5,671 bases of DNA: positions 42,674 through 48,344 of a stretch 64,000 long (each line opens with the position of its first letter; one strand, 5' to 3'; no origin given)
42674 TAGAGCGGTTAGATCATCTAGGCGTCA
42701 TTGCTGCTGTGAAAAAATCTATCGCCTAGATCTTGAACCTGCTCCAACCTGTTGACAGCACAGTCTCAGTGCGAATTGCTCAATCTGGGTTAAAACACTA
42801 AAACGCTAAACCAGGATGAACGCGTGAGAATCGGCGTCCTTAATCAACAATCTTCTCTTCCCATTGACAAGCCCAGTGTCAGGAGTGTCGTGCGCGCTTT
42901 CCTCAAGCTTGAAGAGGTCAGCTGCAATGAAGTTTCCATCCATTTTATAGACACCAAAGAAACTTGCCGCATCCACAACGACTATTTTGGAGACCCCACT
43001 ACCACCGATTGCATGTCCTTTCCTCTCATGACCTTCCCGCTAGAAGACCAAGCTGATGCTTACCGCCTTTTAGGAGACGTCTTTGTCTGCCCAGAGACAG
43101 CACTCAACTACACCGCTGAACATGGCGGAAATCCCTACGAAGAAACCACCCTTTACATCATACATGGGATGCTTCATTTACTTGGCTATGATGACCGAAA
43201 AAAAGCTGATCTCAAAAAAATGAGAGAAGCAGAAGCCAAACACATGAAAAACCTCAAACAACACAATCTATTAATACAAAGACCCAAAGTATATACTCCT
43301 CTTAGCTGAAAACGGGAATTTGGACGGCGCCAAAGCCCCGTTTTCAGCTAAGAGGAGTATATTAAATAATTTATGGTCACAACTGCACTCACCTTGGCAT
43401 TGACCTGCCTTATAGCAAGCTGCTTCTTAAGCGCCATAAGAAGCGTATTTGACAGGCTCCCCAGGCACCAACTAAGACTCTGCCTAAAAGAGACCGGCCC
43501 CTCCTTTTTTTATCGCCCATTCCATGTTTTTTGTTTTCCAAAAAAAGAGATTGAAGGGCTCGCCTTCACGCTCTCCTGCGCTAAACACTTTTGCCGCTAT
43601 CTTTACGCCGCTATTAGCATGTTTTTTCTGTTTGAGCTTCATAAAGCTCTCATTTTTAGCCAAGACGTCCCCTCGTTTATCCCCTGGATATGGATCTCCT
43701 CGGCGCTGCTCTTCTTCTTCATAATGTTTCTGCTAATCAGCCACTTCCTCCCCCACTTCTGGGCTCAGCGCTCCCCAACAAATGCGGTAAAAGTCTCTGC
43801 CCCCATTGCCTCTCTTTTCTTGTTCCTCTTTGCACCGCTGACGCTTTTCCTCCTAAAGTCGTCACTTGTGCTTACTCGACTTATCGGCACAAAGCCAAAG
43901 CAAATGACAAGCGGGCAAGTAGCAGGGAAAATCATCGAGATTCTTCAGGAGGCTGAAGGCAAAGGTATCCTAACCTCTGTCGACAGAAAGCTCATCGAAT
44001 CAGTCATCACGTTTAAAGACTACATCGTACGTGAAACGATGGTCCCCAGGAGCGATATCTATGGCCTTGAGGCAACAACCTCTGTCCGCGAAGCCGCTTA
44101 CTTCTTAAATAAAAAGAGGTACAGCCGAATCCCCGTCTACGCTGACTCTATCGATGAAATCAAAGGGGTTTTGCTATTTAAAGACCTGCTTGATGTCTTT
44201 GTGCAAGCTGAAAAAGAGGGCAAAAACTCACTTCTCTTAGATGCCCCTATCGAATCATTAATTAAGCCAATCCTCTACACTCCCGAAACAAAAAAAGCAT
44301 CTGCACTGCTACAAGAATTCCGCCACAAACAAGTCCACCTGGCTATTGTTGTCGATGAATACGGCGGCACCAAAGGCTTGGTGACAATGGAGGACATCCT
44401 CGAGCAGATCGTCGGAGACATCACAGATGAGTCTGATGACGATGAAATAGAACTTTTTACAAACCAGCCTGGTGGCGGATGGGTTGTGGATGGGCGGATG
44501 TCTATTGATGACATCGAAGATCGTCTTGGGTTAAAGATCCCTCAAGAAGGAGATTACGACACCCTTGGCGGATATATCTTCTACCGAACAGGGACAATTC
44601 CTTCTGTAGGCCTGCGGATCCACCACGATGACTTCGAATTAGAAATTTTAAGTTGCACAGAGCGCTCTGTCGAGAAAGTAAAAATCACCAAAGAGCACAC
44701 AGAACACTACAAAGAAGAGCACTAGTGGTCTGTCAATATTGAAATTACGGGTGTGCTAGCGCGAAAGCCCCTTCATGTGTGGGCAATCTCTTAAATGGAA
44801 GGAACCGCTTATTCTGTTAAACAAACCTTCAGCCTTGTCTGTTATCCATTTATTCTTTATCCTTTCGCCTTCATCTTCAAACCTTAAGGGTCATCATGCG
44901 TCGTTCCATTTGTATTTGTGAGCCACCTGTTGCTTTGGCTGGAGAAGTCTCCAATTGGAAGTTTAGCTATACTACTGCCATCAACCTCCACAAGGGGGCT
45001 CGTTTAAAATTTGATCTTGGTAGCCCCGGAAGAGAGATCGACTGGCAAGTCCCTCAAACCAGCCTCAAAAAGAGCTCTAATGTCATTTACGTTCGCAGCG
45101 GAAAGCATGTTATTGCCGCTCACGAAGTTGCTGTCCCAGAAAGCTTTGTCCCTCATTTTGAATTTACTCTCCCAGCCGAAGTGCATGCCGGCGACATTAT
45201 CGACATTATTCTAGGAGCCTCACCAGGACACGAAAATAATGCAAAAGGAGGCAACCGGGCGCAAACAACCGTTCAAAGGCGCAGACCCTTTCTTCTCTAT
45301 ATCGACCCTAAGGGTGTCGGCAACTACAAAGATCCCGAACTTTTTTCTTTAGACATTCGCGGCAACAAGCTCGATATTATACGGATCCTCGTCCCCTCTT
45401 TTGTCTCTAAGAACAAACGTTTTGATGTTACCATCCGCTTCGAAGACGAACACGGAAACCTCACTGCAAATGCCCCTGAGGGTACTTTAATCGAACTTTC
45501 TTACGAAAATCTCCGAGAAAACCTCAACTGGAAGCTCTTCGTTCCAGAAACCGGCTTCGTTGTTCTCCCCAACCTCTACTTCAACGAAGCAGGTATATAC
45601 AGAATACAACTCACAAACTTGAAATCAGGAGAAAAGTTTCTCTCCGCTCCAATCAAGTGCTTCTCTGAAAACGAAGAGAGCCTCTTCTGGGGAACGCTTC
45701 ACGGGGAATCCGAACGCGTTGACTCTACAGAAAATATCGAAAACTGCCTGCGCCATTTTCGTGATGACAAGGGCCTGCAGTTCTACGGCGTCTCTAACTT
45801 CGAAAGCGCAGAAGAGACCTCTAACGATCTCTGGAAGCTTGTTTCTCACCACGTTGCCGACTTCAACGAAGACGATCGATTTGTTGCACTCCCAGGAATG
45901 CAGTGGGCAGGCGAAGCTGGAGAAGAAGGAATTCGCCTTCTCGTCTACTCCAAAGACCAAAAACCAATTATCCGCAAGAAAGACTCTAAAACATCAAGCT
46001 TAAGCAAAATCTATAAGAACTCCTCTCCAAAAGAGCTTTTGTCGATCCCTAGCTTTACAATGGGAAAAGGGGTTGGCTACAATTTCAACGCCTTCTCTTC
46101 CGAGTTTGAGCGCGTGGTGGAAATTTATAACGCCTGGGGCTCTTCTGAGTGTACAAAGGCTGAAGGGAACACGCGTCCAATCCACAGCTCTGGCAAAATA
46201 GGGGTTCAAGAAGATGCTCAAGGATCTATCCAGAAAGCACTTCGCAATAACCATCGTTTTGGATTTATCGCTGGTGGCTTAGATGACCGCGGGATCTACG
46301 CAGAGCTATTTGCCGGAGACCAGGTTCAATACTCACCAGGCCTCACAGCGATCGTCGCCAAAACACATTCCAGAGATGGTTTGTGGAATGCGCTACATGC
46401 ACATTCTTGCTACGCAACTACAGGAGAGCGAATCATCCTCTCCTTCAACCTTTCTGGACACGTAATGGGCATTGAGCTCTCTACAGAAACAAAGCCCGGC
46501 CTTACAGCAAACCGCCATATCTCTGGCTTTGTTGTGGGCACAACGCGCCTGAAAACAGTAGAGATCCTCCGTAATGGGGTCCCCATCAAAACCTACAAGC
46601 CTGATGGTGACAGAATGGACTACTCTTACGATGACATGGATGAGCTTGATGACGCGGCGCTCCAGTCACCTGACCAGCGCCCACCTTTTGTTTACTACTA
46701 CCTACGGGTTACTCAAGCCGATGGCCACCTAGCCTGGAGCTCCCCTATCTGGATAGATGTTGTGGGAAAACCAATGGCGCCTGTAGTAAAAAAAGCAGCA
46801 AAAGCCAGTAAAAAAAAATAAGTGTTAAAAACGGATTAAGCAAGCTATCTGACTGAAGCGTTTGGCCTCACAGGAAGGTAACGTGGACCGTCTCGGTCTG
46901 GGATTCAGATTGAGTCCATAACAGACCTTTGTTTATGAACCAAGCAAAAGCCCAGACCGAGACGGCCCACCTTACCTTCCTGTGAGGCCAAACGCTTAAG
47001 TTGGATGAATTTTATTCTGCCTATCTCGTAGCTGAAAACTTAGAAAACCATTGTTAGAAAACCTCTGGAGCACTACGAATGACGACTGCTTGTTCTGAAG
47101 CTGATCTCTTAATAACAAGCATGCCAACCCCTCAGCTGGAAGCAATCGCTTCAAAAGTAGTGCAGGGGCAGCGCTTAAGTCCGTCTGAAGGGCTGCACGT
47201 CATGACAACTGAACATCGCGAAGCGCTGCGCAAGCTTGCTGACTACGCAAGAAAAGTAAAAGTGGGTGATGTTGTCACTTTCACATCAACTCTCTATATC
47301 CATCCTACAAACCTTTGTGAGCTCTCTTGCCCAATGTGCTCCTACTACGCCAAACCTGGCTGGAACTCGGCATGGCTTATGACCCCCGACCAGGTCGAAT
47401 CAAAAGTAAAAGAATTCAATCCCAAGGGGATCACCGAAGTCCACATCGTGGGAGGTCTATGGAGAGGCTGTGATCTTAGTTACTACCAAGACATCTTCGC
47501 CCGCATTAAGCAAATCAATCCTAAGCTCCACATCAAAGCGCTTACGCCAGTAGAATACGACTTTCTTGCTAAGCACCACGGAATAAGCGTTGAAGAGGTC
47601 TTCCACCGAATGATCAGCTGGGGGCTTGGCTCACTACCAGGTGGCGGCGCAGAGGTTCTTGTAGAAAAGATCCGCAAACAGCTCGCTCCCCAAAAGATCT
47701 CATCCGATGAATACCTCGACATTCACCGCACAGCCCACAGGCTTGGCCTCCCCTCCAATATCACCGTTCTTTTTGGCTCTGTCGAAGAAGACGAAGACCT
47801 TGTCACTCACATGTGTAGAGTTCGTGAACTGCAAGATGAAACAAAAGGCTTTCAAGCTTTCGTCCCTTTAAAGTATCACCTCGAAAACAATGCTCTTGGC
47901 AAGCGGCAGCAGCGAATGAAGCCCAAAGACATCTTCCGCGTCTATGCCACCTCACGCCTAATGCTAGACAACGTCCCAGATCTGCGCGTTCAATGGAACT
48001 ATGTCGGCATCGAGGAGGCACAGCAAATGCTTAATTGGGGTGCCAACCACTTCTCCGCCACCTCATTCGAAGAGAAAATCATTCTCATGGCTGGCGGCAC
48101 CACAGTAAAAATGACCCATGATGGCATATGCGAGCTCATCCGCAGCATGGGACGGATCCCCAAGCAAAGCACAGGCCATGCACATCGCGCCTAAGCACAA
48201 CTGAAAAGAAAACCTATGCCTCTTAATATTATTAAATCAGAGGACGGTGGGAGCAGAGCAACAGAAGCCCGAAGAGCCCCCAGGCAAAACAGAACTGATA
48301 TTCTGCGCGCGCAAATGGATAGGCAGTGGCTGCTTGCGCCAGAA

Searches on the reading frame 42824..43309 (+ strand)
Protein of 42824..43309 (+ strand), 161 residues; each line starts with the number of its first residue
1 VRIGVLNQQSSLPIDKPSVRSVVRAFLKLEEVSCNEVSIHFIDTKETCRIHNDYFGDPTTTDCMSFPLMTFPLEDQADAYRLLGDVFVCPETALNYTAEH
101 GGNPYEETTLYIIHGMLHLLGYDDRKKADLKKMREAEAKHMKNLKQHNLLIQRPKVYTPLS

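Call 12: search_protein_families(library=pfam, proteins=[window:42824-43309:+], max_evalue=0.0001)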
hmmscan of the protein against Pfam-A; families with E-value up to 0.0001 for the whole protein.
window:42824-43309:+ (161 aa): 1 family
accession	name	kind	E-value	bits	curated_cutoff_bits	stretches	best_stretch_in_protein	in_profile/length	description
PF02130.23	YbeY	-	6.4e-29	100.9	25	1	19-144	11-129/129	Endoribonuclease YbeY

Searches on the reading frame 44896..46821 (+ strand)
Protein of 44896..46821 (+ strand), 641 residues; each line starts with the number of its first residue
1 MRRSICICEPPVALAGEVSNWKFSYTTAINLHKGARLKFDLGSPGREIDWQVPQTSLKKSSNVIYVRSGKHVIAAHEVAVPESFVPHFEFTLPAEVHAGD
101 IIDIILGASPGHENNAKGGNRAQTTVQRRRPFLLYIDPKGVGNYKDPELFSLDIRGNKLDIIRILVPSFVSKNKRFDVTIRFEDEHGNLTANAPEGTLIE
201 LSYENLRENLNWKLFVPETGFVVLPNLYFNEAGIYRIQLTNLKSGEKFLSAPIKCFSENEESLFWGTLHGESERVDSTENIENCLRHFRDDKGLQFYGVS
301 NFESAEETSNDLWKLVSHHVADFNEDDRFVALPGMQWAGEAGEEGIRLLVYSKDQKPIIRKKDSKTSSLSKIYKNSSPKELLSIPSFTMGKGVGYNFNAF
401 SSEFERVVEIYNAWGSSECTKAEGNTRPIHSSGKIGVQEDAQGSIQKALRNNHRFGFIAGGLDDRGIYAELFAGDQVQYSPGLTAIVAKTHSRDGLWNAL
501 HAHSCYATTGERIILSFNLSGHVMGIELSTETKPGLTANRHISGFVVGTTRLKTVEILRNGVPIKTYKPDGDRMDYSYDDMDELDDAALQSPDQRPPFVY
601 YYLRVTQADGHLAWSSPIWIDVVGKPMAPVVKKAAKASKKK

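Call 13: search_protein_families(library=pfam, proteins=[window:44896-46821:+], max_evalue=0.0001)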
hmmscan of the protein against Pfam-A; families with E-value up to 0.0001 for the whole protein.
window:44896-46821:+ (641 aa): 1 family
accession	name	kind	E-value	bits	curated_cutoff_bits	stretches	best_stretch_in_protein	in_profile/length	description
PF12228.14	DUF3604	-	2.9e-07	29.7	20.4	0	477-517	375-414/591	Protein of unknown function (DUF3604)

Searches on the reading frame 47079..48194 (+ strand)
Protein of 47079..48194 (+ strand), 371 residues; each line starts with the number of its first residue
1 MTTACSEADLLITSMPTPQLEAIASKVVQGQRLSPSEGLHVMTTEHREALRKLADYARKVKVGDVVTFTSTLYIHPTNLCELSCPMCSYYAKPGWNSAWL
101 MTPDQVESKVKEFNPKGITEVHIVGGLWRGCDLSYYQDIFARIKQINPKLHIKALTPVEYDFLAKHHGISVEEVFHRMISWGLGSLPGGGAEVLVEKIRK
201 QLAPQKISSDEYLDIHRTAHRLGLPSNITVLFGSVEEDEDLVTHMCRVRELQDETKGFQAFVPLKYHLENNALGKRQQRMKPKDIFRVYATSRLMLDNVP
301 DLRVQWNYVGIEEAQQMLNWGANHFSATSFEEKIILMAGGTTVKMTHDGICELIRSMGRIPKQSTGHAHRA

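Call 13: search_protein_families(library=pfam, proteins=[window:47079-48194:+], max_evalue=0.0001)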
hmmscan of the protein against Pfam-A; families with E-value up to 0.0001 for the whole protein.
window:47079-48194:+ (371 aa): 2 families
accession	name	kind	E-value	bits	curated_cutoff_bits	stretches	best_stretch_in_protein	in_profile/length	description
PF19288.4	CofH_C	-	4.5e-15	56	27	1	256-362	2-110/125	CofH/MqnC C-terminal region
PF04055.27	Radical_SAM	-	9.9e-14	52.3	29.5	1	75-242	2-163/166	Radical SAM superfamily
